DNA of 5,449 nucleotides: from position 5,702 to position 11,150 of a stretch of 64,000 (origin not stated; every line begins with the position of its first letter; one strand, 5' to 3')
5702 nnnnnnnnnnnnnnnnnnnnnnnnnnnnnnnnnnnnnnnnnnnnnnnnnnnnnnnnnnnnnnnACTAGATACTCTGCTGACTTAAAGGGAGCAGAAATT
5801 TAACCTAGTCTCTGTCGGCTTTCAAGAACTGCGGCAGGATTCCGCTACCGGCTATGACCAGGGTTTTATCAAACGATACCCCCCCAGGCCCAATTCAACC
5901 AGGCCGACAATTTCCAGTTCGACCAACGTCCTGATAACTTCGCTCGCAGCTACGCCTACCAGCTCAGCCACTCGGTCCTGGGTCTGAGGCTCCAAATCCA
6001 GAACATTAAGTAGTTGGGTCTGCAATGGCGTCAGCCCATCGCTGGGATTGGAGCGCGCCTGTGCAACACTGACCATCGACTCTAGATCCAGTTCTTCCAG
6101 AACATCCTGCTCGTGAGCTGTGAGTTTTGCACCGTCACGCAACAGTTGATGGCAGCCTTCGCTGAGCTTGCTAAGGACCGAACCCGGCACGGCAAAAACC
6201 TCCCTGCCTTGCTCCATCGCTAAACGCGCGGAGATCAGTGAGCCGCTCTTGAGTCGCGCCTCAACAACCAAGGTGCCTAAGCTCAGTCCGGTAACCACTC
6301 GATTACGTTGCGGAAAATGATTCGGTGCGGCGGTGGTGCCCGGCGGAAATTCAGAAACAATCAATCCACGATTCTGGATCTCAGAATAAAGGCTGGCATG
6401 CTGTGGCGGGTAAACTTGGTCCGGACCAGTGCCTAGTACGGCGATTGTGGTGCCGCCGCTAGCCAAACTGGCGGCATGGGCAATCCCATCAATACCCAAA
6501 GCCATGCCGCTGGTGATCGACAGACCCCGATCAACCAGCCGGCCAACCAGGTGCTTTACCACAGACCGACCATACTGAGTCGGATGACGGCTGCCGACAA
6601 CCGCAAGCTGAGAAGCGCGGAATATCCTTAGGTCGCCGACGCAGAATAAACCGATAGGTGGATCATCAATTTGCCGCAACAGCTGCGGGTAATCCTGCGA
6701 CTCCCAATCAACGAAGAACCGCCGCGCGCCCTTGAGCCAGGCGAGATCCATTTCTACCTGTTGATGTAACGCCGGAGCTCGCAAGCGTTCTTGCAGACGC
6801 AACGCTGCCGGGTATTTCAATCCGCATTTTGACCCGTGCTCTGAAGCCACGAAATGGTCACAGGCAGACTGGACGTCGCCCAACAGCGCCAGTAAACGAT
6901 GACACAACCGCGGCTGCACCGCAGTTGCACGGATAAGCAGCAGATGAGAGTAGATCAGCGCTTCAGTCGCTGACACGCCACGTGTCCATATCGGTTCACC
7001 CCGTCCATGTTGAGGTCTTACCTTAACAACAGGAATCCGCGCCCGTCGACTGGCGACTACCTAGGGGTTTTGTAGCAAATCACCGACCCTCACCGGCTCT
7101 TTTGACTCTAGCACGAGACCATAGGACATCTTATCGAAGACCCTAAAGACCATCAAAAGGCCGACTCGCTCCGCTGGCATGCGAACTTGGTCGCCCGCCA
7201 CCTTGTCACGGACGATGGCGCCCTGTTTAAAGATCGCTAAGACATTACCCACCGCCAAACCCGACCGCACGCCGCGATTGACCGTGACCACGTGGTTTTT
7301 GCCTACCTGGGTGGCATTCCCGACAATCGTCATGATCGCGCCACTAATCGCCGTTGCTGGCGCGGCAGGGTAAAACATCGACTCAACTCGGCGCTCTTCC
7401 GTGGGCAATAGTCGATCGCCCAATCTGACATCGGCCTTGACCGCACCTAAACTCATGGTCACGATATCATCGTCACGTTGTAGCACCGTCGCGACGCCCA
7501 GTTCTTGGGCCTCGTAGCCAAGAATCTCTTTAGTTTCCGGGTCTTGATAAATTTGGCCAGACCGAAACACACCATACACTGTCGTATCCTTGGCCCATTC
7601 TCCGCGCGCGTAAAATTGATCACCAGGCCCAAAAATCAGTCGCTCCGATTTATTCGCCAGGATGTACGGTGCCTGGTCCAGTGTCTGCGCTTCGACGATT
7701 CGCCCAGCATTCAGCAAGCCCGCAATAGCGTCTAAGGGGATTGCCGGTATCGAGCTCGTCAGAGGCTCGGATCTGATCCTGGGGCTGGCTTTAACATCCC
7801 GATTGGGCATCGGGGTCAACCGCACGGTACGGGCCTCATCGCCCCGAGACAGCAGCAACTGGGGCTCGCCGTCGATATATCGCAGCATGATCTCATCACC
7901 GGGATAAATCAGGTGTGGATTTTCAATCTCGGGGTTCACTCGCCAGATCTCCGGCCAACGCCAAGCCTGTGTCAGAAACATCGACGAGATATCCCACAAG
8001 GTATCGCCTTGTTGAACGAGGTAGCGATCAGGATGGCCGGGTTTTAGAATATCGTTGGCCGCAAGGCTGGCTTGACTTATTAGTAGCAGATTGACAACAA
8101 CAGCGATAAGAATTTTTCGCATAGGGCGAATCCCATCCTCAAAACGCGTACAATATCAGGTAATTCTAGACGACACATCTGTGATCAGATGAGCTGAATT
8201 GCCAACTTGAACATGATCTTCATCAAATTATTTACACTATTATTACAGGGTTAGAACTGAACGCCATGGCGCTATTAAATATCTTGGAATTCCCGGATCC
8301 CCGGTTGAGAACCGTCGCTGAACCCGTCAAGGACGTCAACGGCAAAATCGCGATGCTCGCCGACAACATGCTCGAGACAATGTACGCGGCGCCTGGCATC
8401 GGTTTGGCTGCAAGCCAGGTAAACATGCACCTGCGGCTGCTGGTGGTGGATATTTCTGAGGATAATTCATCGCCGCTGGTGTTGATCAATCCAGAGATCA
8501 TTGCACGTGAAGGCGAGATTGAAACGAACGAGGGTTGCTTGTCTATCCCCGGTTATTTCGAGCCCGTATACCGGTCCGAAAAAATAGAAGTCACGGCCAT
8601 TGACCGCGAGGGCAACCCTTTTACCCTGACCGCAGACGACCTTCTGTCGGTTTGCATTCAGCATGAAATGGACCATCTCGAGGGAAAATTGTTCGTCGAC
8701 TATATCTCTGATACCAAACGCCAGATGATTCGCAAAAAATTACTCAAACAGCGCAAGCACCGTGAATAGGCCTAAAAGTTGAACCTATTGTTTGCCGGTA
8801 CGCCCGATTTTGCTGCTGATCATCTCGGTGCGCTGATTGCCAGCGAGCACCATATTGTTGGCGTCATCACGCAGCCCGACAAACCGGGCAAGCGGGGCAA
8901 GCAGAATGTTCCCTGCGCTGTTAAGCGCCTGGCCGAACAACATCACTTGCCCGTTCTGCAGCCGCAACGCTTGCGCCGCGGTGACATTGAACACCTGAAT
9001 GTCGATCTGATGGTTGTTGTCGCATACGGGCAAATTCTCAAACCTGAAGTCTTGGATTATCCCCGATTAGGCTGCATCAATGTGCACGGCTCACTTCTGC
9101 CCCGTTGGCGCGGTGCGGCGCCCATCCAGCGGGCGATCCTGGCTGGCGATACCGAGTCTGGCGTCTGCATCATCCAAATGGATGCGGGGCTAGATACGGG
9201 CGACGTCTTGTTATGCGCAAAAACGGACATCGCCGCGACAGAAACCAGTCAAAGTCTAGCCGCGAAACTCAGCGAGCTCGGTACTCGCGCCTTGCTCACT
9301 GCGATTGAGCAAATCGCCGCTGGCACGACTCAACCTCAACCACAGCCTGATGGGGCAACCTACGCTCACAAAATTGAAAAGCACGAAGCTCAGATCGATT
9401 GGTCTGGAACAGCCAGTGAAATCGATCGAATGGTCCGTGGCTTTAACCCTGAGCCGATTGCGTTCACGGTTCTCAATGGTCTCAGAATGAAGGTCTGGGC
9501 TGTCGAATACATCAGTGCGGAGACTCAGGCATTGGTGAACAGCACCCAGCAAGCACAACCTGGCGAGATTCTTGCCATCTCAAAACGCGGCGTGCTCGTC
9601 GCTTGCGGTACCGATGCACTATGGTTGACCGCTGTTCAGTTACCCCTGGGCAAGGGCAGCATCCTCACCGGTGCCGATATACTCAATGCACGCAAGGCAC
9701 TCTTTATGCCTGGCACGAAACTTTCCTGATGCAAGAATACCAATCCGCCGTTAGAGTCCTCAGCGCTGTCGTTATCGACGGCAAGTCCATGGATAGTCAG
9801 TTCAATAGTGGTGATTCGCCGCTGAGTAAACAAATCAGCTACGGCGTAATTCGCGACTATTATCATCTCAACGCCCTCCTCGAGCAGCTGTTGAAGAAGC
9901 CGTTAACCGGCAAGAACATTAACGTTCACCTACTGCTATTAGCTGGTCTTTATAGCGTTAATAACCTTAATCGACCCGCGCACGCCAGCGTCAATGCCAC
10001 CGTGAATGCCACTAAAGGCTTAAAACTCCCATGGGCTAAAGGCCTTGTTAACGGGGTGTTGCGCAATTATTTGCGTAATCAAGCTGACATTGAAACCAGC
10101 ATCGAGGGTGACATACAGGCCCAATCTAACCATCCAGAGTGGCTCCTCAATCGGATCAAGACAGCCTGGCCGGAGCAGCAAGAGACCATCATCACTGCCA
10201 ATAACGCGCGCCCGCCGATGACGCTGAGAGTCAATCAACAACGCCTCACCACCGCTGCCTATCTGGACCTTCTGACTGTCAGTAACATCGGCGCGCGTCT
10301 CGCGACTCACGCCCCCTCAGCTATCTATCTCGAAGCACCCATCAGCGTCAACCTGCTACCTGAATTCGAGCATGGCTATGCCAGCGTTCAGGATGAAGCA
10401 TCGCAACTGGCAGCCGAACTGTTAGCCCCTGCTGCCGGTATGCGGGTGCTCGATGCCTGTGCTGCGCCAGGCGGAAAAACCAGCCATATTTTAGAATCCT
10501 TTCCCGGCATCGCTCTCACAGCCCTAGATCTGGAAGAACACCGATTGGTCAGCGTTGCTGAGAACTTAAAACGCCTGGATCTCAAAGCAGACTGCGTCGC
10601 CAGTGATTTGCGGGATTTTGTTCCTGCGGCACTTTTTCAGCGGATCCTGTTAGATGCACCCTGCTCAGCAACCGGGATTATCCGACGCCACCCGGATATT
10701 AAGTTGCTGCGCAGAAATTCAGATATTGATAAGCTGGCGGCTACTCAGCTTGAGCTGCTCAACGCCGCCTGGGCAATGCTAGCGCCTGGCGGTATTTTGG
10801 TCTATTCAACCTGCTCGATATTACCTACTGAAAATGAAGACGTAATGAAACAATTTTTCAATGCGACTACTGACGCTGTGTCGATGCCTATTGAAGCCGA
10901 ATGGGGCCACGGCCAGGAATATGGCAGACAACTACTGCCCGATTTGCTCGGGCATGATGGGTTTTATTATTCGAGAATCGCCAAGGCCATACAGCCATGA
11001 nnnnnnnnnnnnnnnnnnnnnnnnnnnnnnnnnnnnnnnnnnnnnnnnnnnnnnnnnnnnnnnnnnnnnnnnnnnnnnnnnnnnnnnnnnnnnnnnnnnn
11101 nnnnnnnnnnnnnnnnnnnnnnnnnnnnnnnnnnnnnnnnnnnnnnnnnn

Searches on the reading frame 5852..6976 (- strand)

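Call 35: search_protein_families(library=pfam, proteins=[window:5852-6976:-], max_evalue=0.00001)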
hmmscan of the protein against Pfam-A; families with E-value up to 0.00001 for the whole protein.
window:5852-6976:- (374 aa): 2 families
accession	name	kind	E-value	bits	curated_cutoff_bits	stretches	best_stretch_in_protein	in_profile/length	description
PF02481.21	DNA_processg_A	-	6.6e-75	251.4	29.6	1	88-286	9-210/212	DNA recombination-mediator protein A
PF17782.7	DprA_WH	-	4.8e-08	33.4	22.9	1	308-361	3-56/61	DprA winged helix domain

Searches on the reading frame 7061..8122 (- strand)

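Call 35: search_protein_families(library=pfam, proteins=[window:7061-8122:-], max_evalue=0.00001)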
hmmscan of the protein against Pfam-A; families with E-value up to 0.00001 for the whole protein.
window:7061-8122:- (353 aa): 1 family
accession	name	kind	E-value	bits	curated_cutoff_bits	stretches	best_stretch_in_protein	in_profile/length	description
PF01476.26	LysM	-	3.8e-09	36.8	20.9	1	34-78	1-40/43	LysM domain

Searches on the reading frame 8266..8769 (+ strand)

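Call 35: search_protein_families(library=pfam, proteins=[window:8266-8769:+], max_evalue=0.00001)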
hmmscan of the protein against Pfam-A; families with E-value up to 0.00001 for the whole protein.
window:8266-8769:+ (167 aa): 1 family
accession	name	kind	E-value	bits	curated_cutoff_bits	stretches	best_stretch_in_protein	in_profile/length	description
PF01327.26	Pep_deformylase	-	1.2e-50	171.6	22.8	1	4-152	2-155/156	Polypeptide deformylase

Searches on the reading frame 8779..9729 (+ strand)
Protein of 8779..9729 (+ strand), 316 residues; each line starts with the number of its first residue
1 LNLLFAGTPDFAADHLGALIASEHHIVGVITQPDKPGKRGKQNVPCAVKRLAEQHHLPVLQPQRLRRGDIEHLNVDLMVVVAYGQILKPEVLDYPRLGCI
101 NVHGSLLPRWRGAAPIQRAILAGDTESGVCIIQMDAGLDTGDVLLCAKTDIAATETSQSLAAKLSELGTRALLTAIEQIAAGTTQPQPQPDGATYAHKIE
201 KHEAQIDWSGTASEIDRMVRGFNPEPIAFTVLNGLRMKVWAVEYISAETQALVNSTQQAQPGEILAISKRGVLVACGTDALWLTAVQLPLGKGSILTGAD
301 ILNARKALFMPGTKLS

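Call 35: search_protein_families(library=pfam, proteins=[window:8779-9729:+], max_evalue=0.00001)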
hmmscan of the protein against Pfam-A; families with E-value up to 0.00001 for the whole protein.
window:8779-9729:+ (316 aa): 2 families
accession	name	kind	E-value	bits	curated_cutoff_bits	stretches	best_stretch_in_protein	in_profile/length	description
PF00551.24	Formyl_trans_N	-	3.7e-42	144.6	26.1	1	4-176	4-181/181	Formyl transferase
PF02911.23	Formyl_trans_C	-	5e-24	84.8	21.1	1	198-303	1-97/100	Formyl transferase, C-terminal domain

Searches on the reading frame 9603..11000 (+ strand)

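Call 35: search_protein_families(library=pfam, proteins=[window:9603-11000:+], max_evalue=0.00001)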
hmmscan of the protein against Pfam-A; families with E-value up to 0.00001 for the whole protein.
window:9603-11000:+ (465 aa): 3 families
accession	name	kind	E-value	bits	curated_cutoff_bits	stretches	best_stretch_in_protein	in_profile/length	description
PF01189.24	Methyltr_RsmB-F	-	3.1e-56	190.7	27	1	273-459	3-198/199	16S rRNA methyltransferase RsmB/F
PF22458.1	RsmF-B_ferredox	-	2e-25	89.2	27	1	177-249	1-73/74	Methyltr_RsmF/B-like, ferredoxin-like domain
PF01029.23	NusB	-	3.6e-17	63.4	23.1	1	59-158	33-133/133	NusB family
